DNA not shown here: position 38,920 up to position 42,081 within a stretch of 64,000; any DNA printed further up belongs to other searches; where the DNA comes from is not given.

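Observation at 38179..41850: GTP-type PEP carboxykinase fused to an alpha/beta hydrolase, co-transcribed with a bicupin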

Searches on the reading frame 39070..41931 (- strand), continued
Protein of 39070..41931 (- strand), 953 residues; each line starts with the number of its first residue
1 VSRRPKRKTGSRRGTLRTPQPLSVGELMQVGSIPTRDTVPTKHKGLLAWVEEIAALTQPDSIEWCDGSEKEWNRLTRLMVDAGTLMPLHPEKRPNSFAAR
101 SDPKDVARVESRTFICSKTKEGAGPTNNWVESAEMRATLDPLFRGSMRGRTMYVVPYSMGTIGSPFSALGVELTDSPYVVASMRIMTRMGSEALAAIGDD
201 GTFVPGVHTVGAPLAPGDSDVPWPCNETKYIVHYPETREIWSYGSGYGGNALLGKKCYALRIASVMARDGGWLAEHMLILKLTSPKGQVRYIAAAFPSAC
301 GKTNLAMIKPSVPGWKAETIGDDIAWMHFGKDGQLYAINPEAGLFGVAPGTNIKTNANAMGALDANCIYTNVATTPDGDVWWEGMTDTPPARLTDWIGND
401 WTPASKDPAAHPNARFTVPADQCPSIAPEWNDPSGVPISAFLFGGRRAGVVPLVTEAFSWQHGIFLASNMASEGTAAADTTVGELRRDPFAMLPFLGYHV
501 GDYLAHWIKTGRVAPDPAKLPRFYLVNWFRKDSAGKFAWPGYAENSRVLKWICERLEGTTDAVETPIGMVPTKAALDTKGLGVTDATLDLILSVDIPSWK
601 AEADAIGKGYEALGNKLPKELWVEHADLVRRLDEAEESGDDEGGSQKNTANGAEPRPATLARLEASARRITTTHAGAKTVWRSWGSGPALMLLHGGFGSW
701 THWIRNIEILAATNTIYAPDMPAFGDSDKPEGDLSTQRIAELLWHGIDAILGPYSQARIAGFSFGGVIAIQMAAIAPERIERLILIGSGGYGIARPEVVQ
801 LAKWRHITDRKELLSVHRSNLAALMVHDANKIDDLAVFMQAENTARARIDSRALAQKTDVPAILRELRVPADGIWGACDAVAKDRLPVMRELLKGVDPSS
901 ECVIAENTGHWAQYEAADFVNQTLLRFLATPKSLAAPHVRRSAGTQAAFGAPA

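Call 51: predict_structure(alignment_id=A3)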
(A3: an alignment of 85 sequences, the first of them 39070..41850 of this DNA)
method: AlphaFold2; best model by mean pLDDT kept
length: 926 residues; sequences in the alignment: 85
mean_pLDDT: 80.2   pTM: 0.61
mean pLDDT of the five models: 80.2, 78.3, 77.9, 73.5, 71.7
residues with pLDDT >= 90: 347; 70-90: 371; 50-70: 133; < 50: 75
segments of 3 or more residues with pLDDT < 50: 1-5, 221-226, 321-323, 446-470, 614-625, 911-926
pLDDT, mean of each block of 10 residues (from residue 1): 45 92 95 92 90 87 85 64 68 71 89 92 91 82 89 80 90 90 82 68 80 76 50 62 69 84 81 50 71 75 86 63 54 66 85 76 87 90 74 60 83 78 82 90 52 34 44 71 82 89 78 77 91 94 94 88 91 86 78 93 93 43 52 91 93 97 94 95 97 97 92 97 93 96 96 95 61 78 89 86 84 92 89 90 95 84 90 93 92 97 73 37 33
secondary structure, 60 per line:
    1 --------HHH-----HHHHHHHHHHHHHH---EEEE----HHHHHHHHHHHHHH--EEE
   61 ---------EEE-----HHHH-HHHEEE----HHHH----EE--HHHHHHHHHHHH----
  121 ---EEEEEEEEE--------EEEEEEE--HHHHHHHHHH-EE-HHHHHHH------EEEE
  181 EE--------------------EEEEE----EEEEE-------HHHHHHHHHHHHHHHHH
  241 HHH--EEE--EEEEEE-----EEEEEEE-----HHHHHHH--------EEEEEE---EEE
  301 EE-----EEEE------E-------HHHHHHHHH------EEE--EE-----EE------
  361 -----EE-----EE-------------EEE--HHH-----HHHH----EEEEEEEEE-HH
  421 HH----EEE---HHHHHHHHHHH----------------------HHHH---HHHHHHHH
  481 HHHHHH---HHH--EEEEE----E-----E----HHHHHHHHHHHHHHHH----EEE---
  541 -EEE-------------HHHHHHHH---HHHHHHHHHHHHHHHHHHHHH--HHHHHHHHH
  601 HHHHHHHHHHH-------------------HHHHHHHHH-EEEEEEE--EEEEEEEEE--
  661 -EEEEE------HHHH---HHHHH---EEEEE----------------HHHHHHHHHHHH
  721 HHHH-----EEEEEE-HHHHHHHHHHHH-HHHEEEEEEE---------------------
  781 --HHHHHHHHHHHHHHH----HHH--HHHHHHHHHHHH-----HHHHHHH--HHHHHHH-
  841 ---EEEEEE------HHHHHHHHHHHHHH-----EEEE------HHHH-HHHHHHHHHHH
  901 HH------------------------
elements in order (helices of 4 or more, strands of 3 or more residues): H17-30 E34-37 H42-55 E58-60 E70-72 H78-81 E86-88 H93-96 H105-116 E124-132 E141-147 H150-159 H164-170 E177-182 E203-207 E212-216 H224-243 E246-248 E251-256 E262-268 H274-280 E289-294 E298-302 E308-311 H326-334 E341-343 E388-390 H401-404 E409-417 H419-422 E427-429 H433-443 H466-469 H473-486 E495-499 H515-530 E535-537 E542-544 H558-565 H569-589 H592-611 H631-639 E641-647 E650-658 E662-666 H673-676 H680-684 E688-692 H709-724 E730-735 H737-748 E753-759 H783-797 H807-818 H824-830 H833-839 E844-849 H856-869 E875-878 H885-888 H890-902
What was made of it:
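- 39961..40014 (-): Flexible acidic/Gly-rich linker (residues ~613-630). It corresponds to the former PEPCK C-tail plus the hydrolase N-leader. pLDDT is below 50 at residues 614-625 (call 51).
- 39073..39135 (-): Poorly conserved C-terminal tail (residues 906-926). pLDDT is below 50 (call 51).
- Checked: The segment predicted to be disordered is residues 614-625 (call 51).
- Both domains are modelled confidently, the linker is disordered and pTM is 0.61 (call 51). AlphaFold predicts no fixed inter-domain interface (pTM 0.61, call 51), so substrate channelling is not indicated. No inter-domain interface is predicted (call 51).
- Tried and rejected: Inter-domain packing. pTM is 0.61 and the linker is disordered, so there is no evidence for a fixed interface (call 51).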

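Call 55: fold_search(model_id=the predicted structure, library=pdb)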
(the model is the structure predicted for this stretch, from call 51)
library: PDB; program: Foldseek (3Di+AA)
matches with E <= 10: 1926; with E <= 0.001: 1766
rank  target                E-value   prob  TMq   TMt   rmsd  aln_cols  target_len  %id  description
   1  4wou                  1.4e-76  1.00  0.61  0.94   2.8       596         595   61  Crystal Structure of Mtb PEPCK in complex with GDP and metals (released 2015-11-04)
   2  4wie                  1.5e-76  1.00  0.61  0.93   2.7       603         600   59  Crystal structure of apo-PEPCK from Mycobacterium tuberculosis with glycerol (released 2014-10-22)
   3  4wl8                  5.6e-76  1.00  0.61  0.93   2.5       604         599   59  Crystal Structure of Mtb PEPCK in complex with non-hydrolyzable analog of GTP (released 2015-10-21)
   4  5i67                  2.1e-75  1.00  0.60  0.94   2.5       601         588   59  Crystal Structure Analysis of MTB PEPCK mutant C273S (released 2016-04-06)
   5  4r43                  5.5e-75  1.00  0.61  0.93   2.8       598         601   61  Crystal Structure Analysis of MTB PEPCK (released 2015-04-08)
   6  4wpu                  6.1e-75  1.00  0.61  0.93   2.6       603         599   59  Crystal Structure of E83A mutant of Mtb PEPCK in complex with PEP and GDP (released 2015-11-04)
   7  4wpv                  3.9e-74  1.00  0.60  0.93   2.5       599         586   59  Crystal Structure of E83A mutant of Mtb PEPCK in complex with Zn2+ and phosphate ion (released 2015-11-04)
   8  4rcg                  9.9e-74  1.00  0.61  0.94   2.7       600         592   60  Crystal Structure Analysis of MTB PEPCK without Mn+2 (released 2015-04-08)
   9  9e34                  1.4e-71  1.00  0.60  0.90   2.8       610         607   55  Polaromonas naphthalenivorans phosphoenolpyruvate carboxykinase in complex with PEP (P212121) (released 2025-10-29)
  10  9e32                  1.7e-71  1.00  0.60  0.90   2.7       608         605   55  Holo Polaromonas naphthalenivorans phosphoenolpyruvate carboxykinase (released 2025-10-29)
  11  9e35                  4.5e-71  1.00  0.60  0.88   3.4       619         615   55  Polaromonas naphthalenivorans phosphoenolpyruvate carboxykinase in complex with beta-sulfopyruvate (released 2025-10-29)
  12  9e33                  4.7e-71  1.00  0.60  0.91   2.6       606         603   55  Polaromonas naphthalenivorans phosphoenolpyruvate carboxykinase in complex with PEP (C2221) (released 2025-10-29)
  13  2zci_B                5.8e-70  1.00  0.60  0.93   2.6       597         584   54  Structure of a GTP-dependent bacterial PEP-carboxykinase from Corynebacterium glutamicum (released 2008-04-15)
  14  2zci_A                1.5e-68  1.00  0.60  0.93   2.8       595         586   55  Structure of a GTP-dependent bacterial PEP-carboxykinase from Corynebacterium glutamicum (released 2008-04-15)
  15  2zci_D                3.7e-68  1.00  0.59  0.93   2.5       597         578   54  Structure of a GTP-dependent bacterial PEP-carboxykinase from Corynebacterium glutamicum (released 2008-04-15)
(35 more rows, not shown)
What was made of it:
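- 40015..41826 (-): GTP-dependent PEP carboxykinase domain (residues ~9-612). P-loop K275 is at 41026-41028. Foldseek matches M. tuberculosis PEPCK at 59-61% identity, TM 0.94 (call 55).
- On GTP-dependent PEP carboxykinase (EC 4.1.1.32): Foldseek matches 4wou and 4wie with TM 0.93-0.94 normalised by target length, at 59-61% identity (call 55).
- Closest known: Bacterial GTP-dependent PEP carboxykinase. Same: They are 59-61% identical to M. tuberculosis Pck with TM 0.94 (call 55).
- The PEPCK part matches M. tuberculosis PEPCK with TM 0.94 (call 55).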

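Call 70: search_dna_similar(query=window:39070-41850:-, collection=plasmids, mode=protein, max_rows=15, max_evalue=1e-20)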
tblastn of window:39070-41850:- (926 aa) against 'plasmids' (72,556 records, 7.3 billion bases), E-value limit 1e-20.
Records with a match: 75; places in all: 76; records where one place covers at least 80% of the query: 0.
Best place of each record, by identity: 60-80% 10; <60% 65.
By first word of the organism name: Rhodococcus 17; Cupriavidus 10; Azospirillum 7; Curtobacterium 7; Ensifer 5; Burkholderia 4; Acinetobacter 4; Sphingobium 3; Arthrobacter 2; Prescottella 2; and 13 more.
By predicted mobility (MOB-suite, as given by PLSDB): non-mobilizable 50; mobilizable 14; conjugative 11.
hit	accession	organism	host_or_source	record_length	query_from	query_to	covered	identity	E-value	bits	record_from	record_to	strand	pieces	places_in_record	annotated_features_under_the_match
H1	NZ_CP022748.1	Sphingobium xenophagum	cell culture,electronic ...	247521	13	605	64%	69.3%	0e+0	863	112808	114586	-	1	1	phosphoenolpyruvate carboxykinase (GTP)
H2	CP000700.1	Rhizorhabdus wittichii RW1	-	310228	13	605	64%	69.3%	0e+0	863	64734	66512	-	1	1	Phosphoenolpyruvate carboxykinase (GTP)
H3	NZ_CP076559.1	Sphingobium xenophagum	bacteria,La Roche-Posay thermal water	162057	13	605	64%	69.3%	0e+0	863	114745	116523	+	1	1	phosphoenolpyruvate carboxykinase (GTP)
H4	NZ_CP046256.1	Sphingobium sp. CAP-1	cell culture,activated sludge of ...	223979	13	605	64%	69.3%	0e+0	863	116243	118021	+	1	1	phosphoenolpyruvate carboxykinase (GTP)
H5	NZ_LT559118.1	Nonomuraea gerenzanensis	-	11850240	13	605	64%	68.1%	0e+0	837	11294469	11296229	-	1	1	none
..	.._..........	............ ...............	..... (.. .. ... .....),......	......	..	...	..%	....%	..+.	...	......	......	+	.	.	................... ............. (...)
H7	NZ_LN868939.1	Nocardia farcinica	not known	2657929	13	605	64%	63.0%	0e+0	779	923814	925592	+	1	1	none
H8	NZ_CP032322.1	Azospirillum argentinense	soil sample,Agricultural field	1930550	11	703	75%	52.6%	0e+0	702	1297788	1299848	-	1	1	record has no annotation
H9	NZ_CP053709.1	Lichenicola cladoniae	Cladonia borealis,cell culture,lichen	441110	13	591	63%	62.4%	0e+0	765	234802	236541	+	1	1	phosphoenolpyruvate carboxykinase (GTP)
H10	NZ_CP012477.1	Arthrobacter sp. ERGS1:01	single,stream water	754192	3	605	65%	59.5%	0e+0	731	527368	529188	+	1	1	phosphoenolpyruvate carboxykinase (GTP)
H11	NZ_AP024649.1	Arthrobacter sp. StoSoilB13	-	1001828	2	605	65%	59.4%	0e+0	721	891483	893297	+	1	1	none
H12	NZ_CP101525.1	Burkholderia arboris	mixed culture,soil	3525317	14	605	64%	59.8%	0e+0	739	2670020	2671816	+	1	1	none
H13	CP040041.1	Acinetobacter baumannii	Homo sapiens,blood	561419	14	603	64%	59.8%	0e+0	728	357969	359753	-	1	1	phosphoenolpyruvate carboxykinase (GTP)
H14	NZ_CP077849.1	Acinetobacter baumannii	Homo sapiens,Rectal swab_P28_BU14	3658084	14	603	64%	59.8%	0e+0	728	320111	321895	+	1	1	none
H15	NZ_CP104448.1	Acinetobacter baumannii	Homo sapiens,sputum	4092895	14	603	64%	59.8%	0e+0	728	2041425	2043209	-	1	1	none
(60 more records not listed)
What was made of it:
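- Tried and rejected: The plasmid collection has no fused copy (call 70).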

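Call 71: get_annotated_region(hit=H8, flank=5000)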
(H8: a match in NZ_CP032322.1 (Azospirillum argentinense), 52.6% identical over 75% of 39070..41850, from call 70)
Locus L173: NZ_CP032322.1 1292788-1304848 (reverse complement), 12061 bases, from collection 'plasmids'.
description: Azospirillum argentinense strain MTCC4035 plasmid p1, complete sequence
organism: Azospirillum argentinense (NCBI taxid 2970906)
taxonomy: Bacteria; Pseudomonadota; Alphaproteobacteria; Rhodospirillales; Azospirillaceae; Azospirillum; Azospirillum argentinense
host: -; source: soil sample,Agricultural field; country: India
typing (MOB-suite, as given by PLSDB): non-mobilizable; replicon rep_cluster_622
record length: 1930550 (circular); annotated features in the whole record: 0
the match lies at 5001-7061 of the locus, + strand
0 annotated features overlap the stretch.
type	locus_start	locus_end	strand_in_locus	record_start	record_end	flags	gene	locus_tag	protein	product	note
